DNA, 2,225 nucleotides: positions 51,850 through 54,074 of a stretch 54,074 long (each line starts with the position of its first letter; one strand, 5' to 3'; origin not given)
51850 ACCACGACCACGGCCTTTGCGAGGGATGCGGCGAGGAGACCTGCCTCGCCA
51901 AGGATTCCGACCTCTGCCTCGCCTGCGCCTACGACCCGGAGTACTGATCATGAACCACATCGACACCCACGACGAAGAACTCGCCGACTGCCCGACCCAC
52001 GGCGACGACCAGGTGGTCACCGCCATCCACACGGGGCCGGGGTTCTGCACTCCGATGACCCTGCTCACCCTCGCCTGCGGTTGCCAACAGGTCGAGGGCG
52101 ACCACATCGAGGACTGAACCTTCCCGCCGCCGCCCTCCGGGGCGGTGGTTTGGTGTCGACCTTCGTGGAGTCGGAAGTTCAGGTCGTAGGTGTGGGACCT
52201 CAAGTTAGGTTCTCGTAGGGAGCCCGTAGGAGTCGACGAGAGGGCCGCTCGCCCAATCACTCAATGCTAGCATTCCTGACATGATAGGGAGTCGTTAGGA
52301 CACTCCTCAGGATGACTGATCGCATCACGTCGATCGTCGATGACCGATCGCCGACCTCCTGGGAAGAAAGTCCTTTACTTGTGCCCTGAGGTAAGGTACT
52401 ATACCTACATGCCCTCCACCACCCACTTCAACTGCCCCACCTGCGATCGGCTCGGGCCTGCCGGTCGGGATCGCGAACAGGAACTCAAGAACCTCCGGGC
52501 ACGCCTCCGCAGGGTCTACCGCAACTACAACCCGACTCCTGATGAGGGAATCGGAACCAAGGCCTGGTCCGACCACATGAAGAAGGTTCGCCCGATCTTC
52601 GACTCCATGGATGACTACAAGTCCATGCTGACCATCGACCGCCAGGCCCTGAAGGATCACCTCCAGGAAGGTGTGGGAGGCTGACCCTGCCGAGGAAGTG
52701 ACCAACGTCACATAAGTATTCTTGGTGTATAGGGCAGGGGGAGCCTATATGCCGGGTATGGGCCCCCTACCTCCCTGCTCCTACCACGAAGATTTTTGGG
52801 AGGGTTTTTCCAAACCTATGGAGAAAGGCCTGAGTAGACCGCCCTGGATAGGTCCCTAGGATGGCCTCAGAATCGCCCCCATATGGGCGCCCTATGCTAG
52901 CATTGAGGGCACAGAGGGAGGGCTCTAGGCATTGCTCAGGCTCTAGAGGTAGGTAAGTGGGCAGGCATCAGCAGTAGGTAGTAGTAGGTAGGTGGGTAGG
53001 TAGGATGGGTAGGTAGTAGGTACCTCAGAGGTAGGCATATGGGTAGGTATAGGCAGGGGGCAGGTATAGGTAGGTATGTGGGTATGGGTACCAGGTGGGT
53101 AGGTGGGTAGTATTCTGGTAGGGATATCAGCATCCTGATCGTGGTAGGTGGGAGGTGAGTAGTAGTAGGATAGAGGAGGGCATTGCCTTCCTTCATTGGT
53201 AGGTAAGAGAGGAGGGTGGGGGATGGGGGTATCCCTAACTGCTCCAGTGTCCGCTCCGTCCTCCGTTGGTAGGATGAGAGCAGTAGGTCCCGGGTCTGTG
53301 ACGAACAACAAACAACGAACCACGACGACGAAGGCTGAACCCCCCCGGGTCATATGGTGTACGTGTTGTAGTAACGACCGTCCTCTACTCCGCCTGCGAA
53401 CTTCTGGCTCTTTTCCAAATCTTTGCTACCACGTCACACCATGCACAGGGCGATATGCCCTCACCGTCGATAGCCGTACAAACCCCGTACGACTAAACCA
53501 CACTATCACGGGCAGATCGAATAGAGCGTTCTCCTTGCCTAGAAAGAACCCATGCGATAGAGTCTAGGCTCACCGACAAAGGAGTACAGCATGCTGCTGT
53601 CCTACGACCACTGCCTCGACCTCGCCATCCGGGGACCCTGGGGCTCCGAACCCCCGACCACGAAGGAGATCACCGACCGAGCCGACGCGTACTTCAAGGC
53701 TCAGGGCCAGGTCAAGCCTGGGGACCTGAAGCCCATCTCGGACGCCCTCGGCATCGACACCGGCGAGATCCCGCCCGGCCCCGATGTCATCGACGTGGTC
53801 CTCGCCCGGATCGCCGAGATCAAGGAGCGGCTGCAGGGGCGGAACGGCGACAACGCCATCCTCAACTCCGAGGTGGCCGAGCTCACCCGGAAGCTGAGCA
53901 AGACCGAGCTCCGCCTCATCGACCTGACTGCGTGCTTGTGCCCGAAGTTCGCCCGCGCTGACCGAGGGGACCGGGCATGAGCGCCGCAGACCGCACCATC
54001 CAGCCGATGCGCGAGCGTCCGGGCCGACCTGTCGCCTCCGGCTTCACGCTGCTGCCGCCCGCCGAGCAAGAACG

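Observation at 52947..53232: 286-nt C-depleted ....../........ repeat block between the cassette array and the late promoter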

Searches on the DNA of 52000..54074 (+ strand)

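Call 5: search_dna_similar(query=window:52000-54074:+, collection=phages, mode=near, max_rows=40)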
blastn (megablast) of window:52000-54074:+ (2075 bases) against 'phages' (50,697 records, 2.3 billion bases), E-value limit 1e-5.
No match.

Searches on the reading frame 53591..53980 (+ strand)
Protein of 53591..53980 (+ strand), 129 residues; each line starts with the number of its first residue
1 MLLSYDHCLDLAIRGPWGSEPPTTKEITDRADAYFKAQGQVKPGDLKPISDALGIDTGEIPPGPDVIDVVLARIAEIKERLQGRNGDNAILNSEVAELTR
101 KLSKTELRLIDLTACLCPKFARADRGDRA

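Call 11: search_protein_families(library=phrogs, proteins=[window:53591-53980:+], max_evalue=0.001)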
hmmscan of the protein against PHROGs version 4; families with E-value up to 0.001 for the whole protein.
window:53591-53980:+ (129 aa): 0 families

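Call 21: find_homologous_proteins(query=window:53591-53980:+)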
Query window:53591-53980:+ (129 aa): 2 proteins with E <= 0.001 among 23 candidates.
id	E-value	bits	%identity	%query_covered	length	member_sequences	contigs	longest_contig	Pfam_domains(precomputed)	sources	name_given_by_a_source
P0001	9.0e-80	283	100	100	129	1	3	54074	-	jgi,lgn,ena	-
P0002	5.9e-56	206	79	93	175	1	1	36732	-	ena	-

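Call 22: find_encoding_contigs(protein=P0002, flank=10000)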
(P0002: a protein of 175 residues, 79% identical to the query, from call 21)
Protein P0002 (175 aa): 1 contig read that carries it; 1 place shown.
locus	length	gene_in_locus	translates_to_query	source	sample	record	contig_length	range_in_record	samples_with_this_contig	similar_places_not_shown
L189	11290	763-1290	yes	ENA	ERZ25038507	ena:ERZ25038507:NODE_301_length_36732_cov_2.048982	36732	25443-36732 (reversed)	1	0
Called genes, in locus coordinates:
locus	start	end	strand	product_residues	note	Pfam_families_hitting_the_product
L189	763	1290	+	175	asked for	-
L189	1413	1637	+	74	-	-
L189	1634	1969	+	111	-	-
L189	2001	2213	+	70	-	-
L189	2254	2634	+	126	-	-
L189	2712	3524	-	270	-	-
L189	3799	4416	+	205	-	-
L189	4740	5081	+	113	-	PF14464:Prok-JAB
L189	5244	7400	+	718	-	-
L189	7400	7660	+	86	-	-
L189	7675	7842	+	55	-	-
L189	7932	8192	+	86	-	-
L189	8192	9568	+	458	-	-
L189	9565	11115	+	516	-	PF05133:SPP1_portal (weak)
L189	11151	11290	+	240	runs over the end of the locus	-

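Call 23: find_encoding_contigs(protein=P0001, flank=10000)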
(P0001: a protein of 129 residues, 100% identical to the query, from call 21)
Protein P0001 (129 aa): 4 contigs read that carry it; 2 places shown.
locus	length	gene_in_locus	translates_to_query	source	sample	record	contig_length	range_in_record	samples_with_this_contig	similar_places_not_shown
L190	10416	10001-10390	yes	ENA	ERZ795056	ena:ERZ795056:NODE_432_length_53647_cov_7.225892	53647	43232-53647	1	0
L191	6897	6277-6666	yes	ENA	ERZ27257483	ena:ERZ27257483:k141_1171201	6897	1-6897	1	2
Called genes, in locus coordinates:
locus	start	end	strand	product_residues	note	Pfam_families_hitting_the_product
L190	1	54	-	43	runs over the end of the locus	-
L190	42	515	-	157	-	-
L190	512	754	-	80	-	-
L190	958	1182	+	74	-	-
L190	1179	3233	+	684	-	PF16793:RepB_primase, PF13481:AAA_25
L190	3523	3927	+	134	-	-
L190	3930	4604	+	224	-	-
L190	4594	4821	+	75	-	-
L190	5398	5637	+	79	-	-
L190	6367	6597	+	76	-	-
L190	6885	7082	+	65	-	-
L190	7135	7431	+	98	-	-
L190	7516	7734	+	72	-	-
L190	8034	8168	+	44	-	-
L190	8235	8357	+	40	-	-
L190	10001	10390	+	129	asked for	-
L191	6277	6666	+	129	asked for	-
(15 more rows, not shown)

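Call 57: search_protein_families(library=pfam, proteins=[window:53591-53980:+], max_evalue=0.01)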
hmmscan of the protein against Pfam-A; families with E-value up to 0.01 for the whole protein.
window:53591-53980:+ (129 aa): 0 families
